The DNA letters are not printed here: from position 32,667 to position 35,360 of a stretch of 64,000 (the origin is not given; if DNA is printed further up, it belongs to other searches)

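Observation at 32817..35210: Single-ORF fusion of Kdo transferase (WaaA) and lipid A 4'-kinase (LpxK)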

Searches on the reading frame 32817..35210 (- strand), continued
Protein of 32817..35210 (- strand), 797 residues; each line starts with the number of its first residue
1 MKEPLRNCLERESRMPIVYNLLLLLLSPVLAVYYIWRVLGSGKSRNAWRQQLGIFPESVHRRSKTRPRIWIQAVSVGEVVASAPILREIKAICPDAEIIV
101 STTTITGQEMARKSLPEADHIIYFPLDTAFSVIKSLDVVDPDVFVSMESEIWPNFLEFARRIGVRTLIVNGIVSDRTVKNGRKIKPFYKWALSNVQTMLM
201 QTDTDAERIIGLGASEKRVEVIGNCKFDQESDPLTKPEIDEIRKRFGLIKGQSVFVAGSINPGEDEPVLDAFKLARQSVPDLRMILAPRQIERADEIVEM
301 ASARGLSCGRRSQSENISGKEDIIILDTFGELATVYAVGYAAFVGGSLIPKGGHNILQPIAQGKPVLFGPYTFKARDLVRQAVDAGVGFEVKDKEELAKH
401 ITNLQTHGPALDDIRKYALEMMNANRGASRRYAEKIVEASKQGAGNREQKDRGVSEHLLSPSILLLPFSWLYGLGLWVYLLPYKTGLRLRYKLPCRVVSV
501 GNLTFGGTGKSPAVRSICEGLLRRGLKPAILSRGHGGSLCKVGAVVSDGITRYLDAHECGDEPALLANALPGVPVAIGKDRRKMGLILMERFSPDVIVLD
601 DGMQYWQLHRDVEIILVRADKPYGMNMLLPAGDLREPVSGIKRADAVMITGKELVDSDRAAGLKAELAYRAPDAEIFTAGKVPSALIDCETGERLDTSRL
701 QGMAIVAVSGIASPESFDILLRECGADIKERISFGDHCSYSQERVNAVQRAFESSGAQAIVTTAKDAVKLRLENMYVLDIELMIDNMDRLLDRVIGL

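Call 41: find_encoding_contigs(protein=P0004, flank=5000, max_places=3)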
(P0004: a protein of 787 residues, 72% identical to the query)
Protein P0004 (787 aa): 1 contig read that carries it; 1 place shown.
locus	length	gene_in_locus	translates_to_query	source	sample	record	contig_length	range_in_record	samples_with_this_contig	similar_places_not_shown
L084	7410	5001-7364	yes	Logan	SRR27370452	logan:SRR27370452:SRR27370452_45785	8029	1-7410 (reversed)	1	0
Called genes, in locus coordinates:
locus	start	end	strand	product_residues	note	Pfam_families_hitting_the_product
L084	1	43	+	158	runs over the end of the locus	PF22817:ApeP-like, PF07977:FabA, PF22818:ApeI-like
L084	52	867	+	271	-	-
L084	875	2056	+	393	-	PF02684:LpxB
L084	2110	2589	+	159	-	PF04191:PEMT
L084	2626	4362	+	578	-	PF00664:ABC_membrane, PF00005:ABC_tran, PF02463:SMC_N (faint)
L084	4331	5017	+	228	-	PF04028:DUF374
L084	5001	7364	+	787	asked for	PF04413:Glycos_transf_N, PF13579:Glyco_trans_4_4 (faint), PF02606:LpxK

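Call 50: search_protein_families(library=pfam, proteins=[P0024, P0006], max_evalue=0.01)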
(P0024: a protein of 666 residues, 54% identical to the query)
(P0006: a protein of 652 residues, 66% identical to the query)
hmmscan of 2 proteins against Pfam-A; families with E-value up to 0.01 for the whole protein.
P0024 (666 aa): 3 families
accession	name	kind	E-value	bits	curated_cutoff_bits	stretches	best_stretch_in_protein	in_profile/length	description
PF04413.22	Glycos_transf_N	-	1.2e-50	172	23.9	1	261-441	2-179/179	3-Deoxy-D-manno-octulosonic-acid transferase (kdotransferase)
PF04028.18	DUF374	-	2.9e-23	81.7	26.8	1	66-133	1-68/69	Domain of unknown function (DUF374)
PF13579.12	Glyco_trans_4_4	-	0.0045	17.8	29.7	0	391-436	114-157/158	Glycosyl transferase 4-like domain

P0006 (652 aa): 5 families
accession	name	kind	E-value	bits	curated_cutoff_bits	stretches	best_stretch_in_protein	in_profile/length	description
PF04413.22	Glycos_transf_N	-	1.3e-59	201.2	23.9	1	257-438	2-179/179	3-Deoxy-D-manno-octulosonic-acid transferase (kdotransferase)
PF04028.18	DUF374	-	1.1e-21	76.7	26.8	1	63-130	2-69/69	Domain of unknown function (DUF374)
PF13579.12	Glyco_trans_4_4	-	4.4e-10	40.5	29.7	1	330-433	52-157/158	Glycosyl transferase 4-like domain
PF13439.12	Glyco_transf_4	-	3.2e-08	34.2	28.5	1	331-433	54-164/170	Glycosyltransferase Family 4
PF00534.26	Glycos_transf_1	-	5.4e-07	29.7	26.4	1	539-627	82-169/172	Glycosyl transferases group 1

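Call 52: predict_structure(alignment_id=A2)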
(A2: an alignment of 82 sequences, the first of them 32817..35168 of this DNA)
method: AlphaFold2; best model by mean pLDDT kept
length: 783 residues; sequences in the alignment: 82
mean_pLDDT: 86.3   pTM: 0.55
mean pLDDT of the five models: 86.3, 85.7, 84.3, 84.2, 83.6
residues with pLDDT >= 90: 384; 70-90: 338; 50-70: 46; < 50: 15
segments of 3 or more residues with pLDDT < 50: 431-445
pLDDT, mean of each block of 10 residues (from residue 1): 73 75 63 69 68 89 87 94 90 83 89 82 88 86 87 91 84 87 93 91 93 87 92 88 94 97 94 93 96 93 90 91 93 82 91 88 86 94 94 83 91 95 83 38 49 79 84 88 90 83 94 94 84 93 89 91 91 95 85 86 81 68 84 88 83 90 91 90 94 86 88 91 80 91 93 84 91 92 73
secondary structure, 60 per line:
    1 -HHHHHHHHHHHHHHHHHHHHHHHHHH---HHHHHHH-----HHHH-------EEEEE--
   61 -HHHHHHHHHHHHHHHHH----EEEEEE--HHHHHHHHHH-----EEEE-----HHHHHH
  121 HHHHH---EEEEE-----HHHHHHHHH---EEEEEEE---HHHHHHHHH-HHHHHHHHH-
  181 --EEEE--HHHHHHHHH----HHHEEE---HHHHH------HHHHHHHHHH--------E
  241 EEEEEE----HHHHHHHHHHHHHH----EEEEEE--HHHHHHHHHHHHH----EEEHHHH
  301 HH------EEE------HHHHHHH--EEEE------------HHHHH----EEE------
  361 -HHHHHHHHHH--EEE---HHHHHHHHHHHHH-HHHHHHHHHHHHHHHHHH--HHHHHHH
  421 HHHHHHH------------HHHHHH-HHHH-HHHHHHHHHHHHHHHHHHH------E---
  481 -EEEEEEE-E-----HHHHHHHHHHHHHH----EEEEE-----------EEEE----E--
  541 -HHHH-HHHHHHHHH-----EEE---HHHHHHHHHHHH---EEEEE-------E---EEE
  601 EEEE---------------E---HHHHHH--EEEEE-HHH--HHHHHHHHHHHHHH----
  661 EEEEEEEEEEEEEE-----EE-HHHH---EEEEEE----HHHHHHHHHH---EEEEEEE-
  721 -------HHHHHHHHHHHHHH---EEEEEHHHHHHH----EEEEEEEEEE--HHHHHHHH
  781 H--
elements in order (helices of 4 or more, strands of 3 or more residues): H2-27 H31-37 H43-46 E54-58 H62-78 E83-88 H91-100 E106-109 H115-125 E129-133 H139-147 E151-157 H161-169 H171-179 E183-186 H189-197 E205-207 H211-215 H222-231 E240-246 H251-264 E269-274 H277-289 E294-296 H297-302 E309-311 H318-324 E327-330 H343-347 E352-354 H362-371 E374-376 H380-392 H394-411 H414-427 H440-445 H447-450 H452-470 E482-488 H496-509 E514-518 E530-533 H542-545 H547-555 E561-563 H567-578 E582-586 E598-604 H624-629 E632-636 H643-656 E661-674 H683-686 E690-695 H700-709 E713-719 H728-741 E745-749 H750-756 E761-770 H773-781
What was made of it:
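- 35094..35162 (-): N-terminal hydrophobic membrane anchor of the WaaA module (aa 17-39). AF2 predicts a helix at M15-numbered residues 2-27 (call 52).
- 33828..33890 (-): Inter-domain linker, aa 441-461 (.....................), occupying the former waaA-stop / lpxK-start junction. AF2 pLDDT is below 50 (call 52).
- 33759..33839 (-): Former N-terminal amphipathic / hydrophobic helix of LpxK (aa 458-484), now internal to the protein. AF2 predicts a helix with pLDDT 79-88 (call 52).
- Flexible tether: the linker has pLDDT below 50 and pTM is 0.55 despite a mean pLDDT of 86 (call 52). The linker is predicted disordered (call 52). No confident inter-domain geometry results (call 52).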

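Call 53: search_protein_representatives(protein=window:32817-35210:-)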
Query: 797 residues. Proteins with E-value up to 0.001 (for the whole library): 40063; up to 1e-10: 29388; up to 1e-30: 9741. The best 150 are listed.
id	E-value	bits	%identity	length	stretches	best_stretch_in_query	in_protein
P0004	0.0e+00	1257.8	72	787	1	15-794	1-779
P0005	3.3e-205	700.0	45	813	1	17-787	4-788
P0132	2.9e-164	564.7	41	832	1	17-770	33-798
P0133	9.5e-157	539.8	41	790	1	17-771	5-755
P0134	4.1e-150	517.9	39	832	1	18-773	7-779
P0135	2.2e-145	502.2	39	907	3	448-772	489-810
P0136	3.0e-140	485.2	40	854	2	15-455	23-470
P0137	3.6e-139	481.7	55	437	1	17-451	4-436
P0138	2.9e-134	465.5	64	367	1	463-796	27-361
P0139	1.6e-131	456.4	36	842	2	16-435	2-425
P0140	4.5e-127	441.7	34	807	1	18-790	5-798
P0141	3.2e-126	438.9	37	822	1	17-770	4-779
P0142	7.0e-126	437.7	36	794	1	16-792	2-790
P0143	5.4e-125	434.8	48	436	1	17-444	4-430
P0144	1.6e-122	426.6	37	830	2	19-451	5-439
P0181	4.0e-105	369.1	31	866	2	18-436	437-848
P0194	8.8e-100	351.4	42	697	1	14-444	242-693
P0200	1.9e-96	340.4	39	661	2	468-774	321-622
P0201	2.5e-96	340.0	41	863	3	17-303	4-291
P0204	1.1e-95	337.8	37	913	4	24-312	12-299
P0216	7.8e-92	325.2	41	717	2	62-436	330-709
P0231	2.6e-88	313.5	35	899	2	18-431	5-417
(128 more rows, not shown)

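Call 58: find_encoding_contigs(protein=P0120, flank=6000, max_places=3)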
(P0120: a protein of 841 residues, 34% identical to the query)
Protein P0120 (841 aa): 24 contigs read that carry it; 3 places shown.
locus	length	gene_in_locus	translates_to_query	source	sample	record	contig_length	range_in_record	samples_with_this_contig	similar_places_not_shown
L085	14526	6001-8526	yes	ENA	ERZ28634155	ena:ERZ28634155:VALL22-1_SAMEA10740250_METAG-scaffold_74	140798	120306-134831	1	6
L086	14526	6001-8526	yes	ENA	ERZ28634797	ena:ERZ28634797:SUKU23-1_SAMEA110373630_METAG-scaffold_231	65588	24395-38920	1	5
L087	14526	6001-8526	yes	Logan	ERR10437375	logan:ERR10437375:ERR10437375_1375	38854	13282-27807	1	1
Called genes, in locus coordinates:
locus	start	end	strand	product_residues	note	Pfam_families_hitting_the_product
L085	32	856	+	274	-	PF03331:LpxC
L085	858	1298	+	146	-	PF22817:ApeP-like (weak), PF07977:FabA, PF22818:ApeI-like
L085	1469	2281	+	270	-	PF21711:DCTN5 (faint), PF25084:LbH_EIF2B (faint), PF25087:GMPPB_C (weak), PF00132:Hexapep (weak), PF13720:Acetyltransf_11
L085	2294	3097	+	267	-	PF17930:LpxI_N, PF06230:LpxI_C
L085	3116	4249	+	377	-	PF02684:LpxB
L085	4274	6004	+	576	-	PF00664:ABC_membrane, PF00005:ABC_tran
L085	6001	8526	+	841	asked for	PF04413:Glycos_transf_N, PF02606:LpxK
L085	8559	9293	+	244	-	PF02348:CTP_transf_3, PF12804:NTP_transf_3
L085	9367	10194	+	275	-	PF00793:DAHP_synth_1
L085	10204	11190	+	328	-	PF01380:SIS, PF00571:CBS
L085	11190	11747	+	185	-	PF00702:Hydrolase (weak), PF08282:Hydrolase_3 (weak)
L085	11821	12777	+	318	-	PF03279:Lip_A_acyltrans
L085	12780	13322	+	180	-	PF06835:LptC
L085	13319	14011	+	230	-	PF06835:LptC (weak), PF03968:LptD_N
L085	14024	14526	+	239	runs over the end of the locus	PF00005:ABC_tran, PF13304:AAA_21 (faint)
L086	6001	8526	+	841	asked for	PF04413:Glycos_transf_N, PF02606:LpxK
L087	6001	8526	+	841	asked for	PF04413:Glycos_transf_N, PF02606:LpxK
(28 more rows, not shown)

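Call 60: fold_search(model_id=the predicted structure, library=pdb)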
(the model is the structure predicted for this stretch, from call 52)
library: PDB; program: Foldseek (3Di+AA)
matches with E <= 10: 1638; with E <= 0.001: 379
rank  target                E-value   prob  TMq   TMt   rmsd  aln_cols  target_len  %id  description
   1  2xci_B                5.9e-25  1.00  0.38  0.79   3.9       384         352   29  Membrane-embedded monofunctional glycosyltransferase WaaA of Aquifex aeolicus, substrate-free form (released 2011-05-11)
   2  2xci_C                6.2e-25  1.00  0.38  0.79   4.2       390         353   29  Membrane-embedded monofunctional glycosyltransferase WaaA of Aquifex aeolicus, substrate-free form (released 2011-05-11)
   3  2xci_A                1.8e-24  1.00  0.38  0.78   4.0       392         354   29  Membrane-embedded monofunctional glycosyltransferase WaaA of Aquifex aeolicus, substrate-free form (released 2011-05-11)
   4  4ehx                  7.1e-24  1.00  0.35  0.83   3.6       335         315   32  Crystal structure of LpxK from Aquifex aeolicus at 1.9 angstrom resolution (released 2012-08-29)
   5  4ehy                  9.2e-24  1.00  0.36  0.88   3.1       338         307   31  Crystal structure of LpxK from Aquifex aeolicus in complex with ADP/Mg2+ at 2.2 angstrom resolution (released 2012-08-29)
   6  4itn                  1.0e-23  1.00  0.35  0.83   3.7       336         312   32  Crystal structure of "compact P-loop" LpxK from Aquifex aeolicus in complex with chloride at 2.2 angstrom resolution (released 2013-04-03)
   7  4lkv_B                2.2e-23  1.00  0.35  0.84   3.6       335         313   32  Determinants of lipid substrate and membrane binding for the tetraacyldisaccharide-1-phosphate 4 -kinase LpxK (released 2014-07-09)
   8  4lkv_C                3.2e-23  1.00  0.35  0.83   3.9       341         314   32  Determinants of lipid substrate and membrane binding for the tetraacyldisaccharide-1-phosphate 4 -kinase LpxK (released 2014-07-09)
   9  4ehw                  2.8e-22  1.00  0.35  0.85   3.7       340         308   31  Crystal structure of LpxK from Aquifex aeolicus at 2.3 angstrom resolution (released 2012-08-29)
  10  7mi0                  2.6e-11  1.00  0.31  0.53   7.6       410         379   12  Crystal Structure of Glycosyltransferase from Rickettsia africae ESF-5 (released 2021-04-28)
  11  6tvp_B                3.3e-11  1.00  0.29  0.50   9.0       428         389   11  Structure of Mycobacterium smegmatis alpha-maltose-1-phosphate synthase GlgM (released 2020-04-22)
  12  4xsu_B                3.9e-11  1.00  0.26  0.47   9.6       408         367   14  Crystal structure of Anabaena Alr3699/HepE in complex with UDP and glucose (released 2016-01-13)
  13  8dvw                  5.0e-11  1.00  0.28  0.51   9.2       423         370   12  Structure of the Campylobacter concisus glycosyltransferase PglA R203Q (released 2024-01-17)
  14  8dvz                  5.5e-11  1.00  0.28  0.50   9.6       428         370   12  Structure of the Campylobacter concisus glycosyltransferase PglA R282V variant (released 2024-01-17)
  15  6tvp_A                8.4e-11  1.00  0.25  0.42  10.4       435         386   11  Structure of Mycobacterium smegmatis alpha-maltose-1-phosphate synthase GlgM (released 2020-04-22)
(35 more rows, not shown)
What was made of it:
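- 33891..35168 (-): WaaA (Kdo transferase, GT30, GT-B fold) module, aa 15-440. Foldseek TM to 2XCI is 0.79 (call 60).
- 32820..33827 (-): LpxK (tetraacyldisaccharide-1-P 4'-kinase) module, aa 462-797. Foldseek TM to 4EHY is 0.88 (call 60).
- On WaaA / KdtA (Kdo transferase, CAZy GT30; PF04413): Foldseek TM to 2XCI is 0.79 and to 4BFC (C-terminal domain) is 0.87 (call 60).
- Fold match to 2XCI and 4EHY: call 60.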
